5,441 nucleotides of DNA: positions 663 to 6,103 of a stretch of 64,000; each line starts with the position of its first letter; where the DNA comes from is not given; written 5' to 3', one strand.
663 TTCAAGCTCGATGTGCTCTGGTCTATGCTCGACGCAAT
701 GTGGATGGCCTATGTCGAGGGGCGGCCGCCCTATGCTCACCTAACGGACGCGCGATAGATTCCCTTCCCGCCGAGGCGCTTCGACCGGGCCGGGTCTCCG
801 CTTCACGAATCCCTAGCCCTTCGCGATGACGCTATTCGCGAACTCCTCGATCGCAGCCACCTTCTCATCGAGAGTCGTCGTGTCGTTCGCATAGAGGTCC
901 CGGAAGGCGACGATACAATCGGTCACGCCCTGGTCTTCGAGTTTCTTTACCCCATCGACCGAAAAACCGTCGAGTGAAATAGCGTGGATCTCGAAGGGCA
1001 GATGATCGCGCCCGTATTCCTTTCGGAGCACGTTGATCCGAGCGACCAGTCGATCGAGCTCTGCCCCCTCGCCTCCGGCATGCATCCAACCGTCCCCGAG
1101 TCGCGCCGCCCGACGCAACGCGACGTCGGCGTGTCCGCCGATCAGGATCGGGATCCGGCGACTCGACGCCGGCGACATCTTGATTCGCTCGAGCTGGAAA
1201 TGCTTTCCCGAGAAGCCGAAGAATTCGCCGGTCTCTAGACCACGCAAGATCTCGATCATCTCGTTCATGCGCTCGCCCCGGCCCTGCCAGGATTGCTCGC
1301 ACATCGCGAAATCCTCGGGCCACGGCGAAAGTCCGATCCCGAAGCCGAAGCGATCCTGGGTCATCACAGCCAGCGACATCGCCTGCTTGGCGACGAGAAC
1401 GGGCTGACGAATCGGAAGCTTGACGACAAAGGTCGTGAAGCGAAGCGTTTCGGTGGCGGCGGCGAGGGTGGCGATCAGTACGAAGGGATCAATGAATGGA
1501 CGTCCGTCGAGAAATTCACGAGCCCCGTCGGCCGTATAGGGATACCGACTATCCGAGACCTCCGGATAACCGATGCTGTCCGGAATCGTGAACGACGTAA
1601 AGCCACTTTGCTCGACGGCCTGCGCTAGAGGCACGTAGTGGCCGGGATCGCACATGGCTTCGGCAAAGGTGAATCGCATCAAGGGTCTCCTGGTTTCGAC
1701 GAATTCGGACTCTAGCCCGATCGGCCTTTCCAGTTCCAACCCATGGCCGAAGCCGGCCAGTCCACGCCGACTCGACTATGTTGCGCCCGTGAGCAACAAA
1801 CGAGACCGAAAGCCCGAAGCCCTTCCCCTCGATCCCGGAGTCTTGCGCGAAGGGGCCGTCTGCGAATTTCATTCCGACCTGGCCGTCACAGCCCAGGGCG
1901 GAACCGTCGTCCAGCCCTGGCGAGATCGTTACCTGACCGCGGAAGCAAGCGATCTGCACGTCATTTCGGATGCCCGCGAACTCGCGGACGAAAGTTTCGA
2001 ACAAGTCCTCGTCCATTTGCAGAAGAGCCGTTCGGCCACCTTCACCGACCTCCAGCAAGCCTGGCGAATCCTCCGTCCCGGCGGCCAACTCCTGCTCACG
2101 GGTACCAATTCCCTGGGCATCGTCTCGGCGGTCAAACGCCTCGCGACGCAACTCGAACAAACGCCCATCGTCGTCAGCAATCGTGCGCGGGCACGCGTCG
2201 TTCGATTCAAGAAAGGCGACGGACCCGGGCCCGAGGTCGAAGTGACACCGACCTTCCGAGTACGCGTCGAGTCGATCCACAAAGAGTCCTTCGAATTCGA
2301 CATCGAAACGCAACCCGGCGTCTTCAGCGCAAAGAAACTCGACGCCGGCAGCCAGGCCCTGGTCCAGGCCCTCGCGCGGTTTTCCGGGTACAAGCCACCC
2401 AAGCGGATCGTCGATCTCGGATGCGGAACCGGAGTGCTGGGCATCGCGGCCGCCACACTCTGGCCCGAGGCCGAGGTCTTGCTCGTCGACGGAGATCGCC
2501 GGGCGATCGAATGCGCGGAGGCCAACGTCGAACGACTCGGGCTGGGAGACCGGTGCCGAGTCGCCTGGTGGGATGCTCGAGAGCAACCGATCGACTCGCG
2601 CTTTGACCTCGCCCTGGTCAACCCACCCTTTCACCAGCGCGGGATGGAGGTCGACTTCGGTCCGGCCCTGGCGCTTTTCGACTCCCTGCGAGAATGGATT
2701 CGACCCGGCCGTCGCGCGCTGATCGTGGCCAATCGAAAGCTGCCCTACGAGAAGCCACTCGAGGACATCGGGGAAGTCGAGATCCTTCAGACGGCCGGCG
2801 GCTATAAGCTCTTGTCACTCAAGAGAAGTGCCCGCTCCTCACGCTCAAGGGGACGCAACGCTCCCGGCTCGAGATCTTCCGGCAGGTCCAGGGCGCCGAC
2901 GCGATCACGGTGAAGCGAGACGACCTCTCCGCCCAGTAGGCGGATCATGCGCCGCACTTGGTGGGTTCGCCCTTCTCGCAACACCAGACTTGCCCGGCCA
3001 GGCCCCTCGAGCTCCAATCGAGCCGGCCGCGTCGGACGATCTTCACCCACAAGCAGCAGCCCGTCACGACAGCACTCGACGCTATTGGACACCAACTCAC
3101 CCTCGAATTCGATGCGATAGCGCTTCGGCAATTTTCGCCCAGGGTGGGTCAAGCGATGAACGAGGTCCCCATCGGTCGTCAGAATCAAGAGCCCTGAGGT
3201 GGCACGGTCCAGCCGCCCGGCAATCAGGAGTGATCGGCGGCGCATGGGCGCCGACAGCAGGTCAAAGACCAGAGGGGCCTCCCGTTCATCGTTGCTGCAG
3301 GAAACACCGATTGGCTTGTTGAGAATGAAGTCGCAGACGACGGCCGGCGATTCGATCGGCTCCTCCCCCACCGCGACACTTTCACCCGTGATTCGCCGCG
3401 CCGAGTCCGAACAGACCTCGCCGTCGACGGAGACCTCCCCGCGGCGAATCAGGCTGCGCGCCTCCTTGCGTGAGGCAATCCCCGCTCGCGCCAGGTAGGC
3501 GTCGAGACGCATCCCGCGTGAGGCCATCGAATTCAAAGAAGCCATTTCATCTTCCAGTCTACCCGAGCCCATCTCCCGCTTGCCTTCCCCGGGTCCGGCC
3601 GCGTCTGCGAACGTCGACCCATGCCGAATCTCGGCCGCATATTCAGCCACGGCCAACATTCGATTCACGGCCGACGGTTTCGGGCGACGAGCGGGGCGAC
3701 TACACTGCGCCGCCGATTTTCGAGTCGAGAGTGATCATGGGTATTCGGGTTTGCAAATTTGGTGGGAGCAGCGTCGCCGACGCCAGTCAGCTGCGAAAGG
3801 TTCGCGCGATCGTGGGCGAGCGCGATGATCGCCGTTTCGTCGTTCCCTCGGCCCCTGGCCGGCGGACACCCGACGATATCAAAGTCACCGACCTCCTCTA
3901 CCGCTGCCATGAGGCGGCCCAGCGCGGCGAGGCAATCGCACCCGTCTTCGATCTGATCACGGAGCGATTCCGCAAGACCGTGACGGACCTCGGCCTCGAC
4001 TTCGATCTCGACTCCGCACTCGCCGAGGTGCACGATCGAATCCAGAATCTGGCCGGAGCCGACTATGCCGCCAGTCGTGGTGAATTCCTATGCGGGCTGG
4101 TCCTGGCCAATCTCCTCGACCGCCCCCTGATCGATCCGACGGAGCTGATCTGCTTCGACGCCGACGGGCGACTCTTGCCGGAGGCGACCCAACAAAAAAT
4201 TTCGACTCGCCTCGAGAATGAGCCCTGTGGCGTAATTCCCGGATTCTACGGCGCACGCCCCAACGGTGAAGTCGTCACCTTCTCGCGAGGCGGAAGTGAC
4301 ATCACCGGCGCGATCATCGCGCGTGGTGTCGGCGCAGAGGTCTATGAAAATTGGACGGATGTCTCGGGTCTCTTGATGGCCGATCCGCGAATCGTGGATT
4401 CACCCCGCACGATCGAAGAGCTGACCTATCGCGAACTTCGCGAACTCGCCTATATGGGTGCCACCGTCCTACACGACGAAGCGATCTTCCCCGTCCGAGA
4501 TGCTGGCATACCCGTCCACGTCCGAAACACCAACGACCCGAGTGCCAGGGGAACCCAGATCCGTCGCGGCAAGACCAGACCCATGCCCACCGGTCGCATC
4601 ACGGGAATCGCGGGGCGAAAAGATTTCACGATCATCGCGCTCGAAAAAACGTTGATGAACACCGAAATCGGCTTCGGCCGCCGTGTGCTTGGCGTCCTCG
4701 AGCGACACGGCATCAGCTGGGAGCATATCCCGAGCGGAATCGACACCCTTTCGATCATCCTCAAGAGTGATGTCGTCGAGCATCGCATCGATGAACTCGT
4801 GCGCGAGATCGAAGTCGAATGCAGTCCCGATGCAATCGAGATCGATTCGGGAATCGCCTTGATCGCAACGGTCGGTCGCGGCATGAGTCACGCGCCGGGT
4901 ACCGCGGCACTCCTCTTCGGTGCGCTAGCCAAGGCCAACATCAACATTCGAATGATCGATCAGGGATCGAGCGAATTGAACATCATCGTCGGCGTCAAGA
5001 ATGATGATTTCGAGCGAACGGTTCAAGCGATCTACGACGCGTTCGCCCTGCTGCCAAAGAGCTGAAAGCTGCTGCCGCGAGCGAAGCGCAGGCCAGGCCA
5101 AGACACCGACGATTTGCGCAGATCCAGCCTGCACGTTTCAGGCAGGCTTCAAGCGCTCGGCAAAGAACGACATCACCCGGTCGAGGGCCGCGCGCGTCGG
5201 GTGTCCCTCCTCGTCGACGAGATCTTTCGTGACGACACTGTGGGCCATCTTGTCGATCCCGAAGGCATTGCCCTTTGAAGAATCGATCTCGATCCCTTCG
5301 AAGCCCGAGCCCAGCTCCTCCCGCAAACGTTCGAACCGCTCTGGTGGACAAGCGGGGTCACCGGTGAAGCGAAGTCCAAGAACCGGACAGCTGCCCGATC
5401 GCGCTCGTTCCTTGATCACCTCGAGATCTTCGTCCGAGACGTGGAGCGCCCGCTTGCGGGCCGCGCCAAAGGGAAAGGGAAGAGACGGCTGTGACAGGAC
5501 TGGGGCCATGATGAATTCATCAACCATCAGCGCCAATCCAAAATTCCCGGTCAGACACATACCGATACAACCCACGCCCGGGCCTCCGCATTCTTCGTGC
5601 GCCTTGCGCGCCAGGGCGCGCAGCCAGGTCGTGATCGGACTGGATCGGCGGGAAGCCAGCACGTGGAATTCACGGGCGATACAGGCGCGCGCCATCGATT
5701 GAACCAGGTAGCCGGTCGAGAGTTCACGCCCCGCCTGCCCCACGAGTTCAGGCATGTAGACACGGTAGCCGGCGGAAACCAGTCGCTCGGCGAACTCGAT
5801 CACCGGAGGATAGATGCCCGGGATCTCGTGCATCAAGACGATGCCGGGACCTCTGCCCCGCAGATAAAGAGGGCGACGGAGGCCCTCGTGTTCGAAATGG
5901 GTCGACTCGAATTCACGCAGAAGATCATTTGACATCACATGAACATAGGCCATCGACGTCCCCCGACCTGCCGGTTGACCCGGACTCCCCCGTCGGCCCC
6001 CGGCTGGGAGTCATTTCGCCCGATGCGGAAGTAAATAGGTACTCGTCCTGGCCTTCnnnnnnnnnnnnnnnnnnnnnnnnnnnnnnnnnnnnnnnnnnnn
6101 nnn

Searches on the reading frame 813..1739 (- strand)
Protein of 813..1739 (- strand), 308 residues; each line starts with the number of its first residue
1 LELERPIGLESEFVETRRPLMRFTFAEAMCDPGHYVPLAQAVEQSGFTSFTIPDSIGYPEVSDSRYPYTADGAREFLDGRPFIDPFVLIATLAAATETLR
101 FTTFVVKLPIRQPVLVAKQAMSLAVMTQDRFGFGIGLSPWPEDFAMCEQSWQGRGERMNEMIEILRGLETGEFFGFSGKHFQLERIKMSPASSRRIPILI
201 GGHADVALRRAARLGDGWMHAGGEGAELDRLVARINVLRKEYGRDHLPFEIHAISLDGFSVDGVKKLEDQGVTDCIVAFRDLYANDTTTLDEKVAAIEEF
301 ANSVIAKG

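Call 80: search_protein_families(library=pfam, proteins=[window:813-1739:-], max_evalue=0.0001)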
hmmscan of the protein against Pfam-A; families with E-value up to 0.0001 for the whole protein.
window:813-1739:- (308 aa): 1 family
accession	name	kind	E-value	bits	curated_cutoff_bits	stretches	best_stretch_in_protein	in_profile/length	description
PF00296.26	Bac_luciferase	-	2.9e-40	139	27.9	1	34-249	24-220/314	Luciferase-like monooxygenase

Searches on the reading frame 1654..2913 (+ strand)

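Call 54: search_protein_families(library=pfam, proteins=[window:1654-2913:+], max_evalue=0.00001)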
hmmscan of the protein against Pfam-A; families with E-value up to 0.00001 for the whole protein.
window:1654-2913:+ (419 aa): 10 families
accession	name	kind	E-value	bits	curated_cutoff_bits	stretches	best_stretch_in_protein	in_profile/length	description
PF05175.20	MTS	-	8.9e-39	133.3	23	1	215-387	2-169/170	Methyltransferase small domain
PF13649.12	Methyltransf_25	-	3.3e-11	44.2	27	1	252-328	1-76/97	Methyltransferase domain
PF13847.12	Methyltransf_31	-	2e-10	41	27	1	250-324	5-82/145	Methyltransferase domain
PF01170.24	UPF0020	-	2.4e-09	37.6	22.3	1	235-334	15-139/197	RMKL-like, methyltransferase domain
PF06325.19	PrmA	-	2e-08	34.5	22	1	246-319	159-229/296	Ribosomal protein L11 methyltransferase (PrmA)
PF10294.15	Methyltransf_16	-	2.3e-07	31.2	21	1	249-301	47-100/174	Lysine methyltransferase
PF03602.21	Cons_hypoth95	-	4e-07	30.3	24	1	249-331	42-128/182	Conserved hypothetical protein 95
PF08242.18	Methyltransf_12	-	5.2e-07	30.8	30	1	253-336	1-79/98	Methyltransferase domain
PF08468.16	MTS_N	-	5e-06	27.1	27.3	0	110-169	66-125/158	Methyltransferase small domain N-terminal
PF08241.18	Methyltransf_11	-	6.8e-06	27.1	21.2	0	253-323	1-67/95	Methyltransferase domain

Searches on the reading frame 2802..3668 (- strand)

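Call 80: search_protein_families(library=pfam, proteins=[window:2802-3668:-], max_evalue=0.0001)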
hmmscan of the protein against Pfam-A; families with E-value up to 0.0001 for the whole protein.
window:2802-3668:- (288 aa): 2 families
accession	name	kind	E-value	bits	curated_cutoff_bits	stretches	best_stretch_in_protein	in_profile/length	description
PF00849.27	PseudoU_synth_2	-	8.7e-17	62.2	26.8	1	115-242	4-150/152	RNA pseudouridylate synthase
PF01479.30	S4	-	4.9e-12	45.8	22.8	1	53-96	1-45/48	S4 domain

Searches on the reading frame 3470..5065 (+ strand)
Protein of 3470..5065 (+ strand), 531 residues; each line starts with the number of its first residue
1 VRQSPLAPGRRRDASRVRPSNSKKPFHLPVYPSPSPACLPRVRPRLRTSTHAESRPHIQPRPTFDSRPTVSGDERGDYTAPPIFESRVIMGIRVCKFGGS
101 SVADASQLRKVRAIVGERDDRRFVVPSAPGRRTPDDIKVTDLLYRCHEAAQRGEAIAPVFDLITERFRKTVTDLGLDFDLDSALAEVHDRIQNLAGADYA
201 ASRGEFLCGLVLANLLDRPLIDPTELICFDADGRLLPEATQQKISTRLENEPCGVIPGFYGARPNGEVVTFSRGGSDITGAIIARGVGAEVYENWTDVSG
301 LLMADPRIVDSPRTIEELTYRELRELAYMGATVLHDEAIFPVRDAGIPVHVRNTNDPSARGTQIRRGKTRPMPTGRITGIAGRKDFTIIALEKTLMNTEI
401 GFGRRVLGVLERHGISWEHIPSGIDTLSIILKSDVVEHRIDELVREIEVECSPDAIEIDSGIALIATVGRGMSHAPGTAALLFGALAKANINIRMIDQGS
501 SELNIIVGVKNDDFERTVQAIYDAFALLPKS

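Call 54: search_protein_families(library=pfam, proteins=[window:3470-5065:+], max_evalue=0.00001)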
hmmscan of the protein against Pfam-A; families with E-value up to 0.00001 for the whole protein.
window:3470-5065:+ (531 aa): 4 families
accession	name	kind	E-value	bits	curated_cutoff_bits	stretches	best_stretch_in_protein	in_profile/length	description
PF00696.33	AA_kinase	-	2.7e-35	122.6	24.9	1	92-353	2-234/234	Amino acid kinase family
PF22468.2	ACT_9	-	7.3e-26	90.1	27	1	465-525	1-61/61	ACT domain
PF01842.31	ACT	-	1.4e-07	31.6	27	0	476-520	11-60/66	ACT domain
PF13840.12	ACT_7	-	5.3e-07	29.8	27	1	458-521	2-63/65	ACT domain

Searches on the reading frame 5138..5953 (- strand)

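Call 80: search_protein_families(library=pfam, proteins=[window:5138-5953:-], max_evalue=0.0001)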
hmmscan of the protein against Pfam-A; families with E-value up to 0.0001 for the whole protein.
window:5138-5953:- (271 aa): 1 family
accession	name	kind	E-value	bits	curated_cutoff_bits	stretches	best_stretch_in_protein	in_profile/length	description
PF01738.24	DLH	-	2e-08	34.5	21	1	34-230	12-185/217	Dienelactone hydrolase family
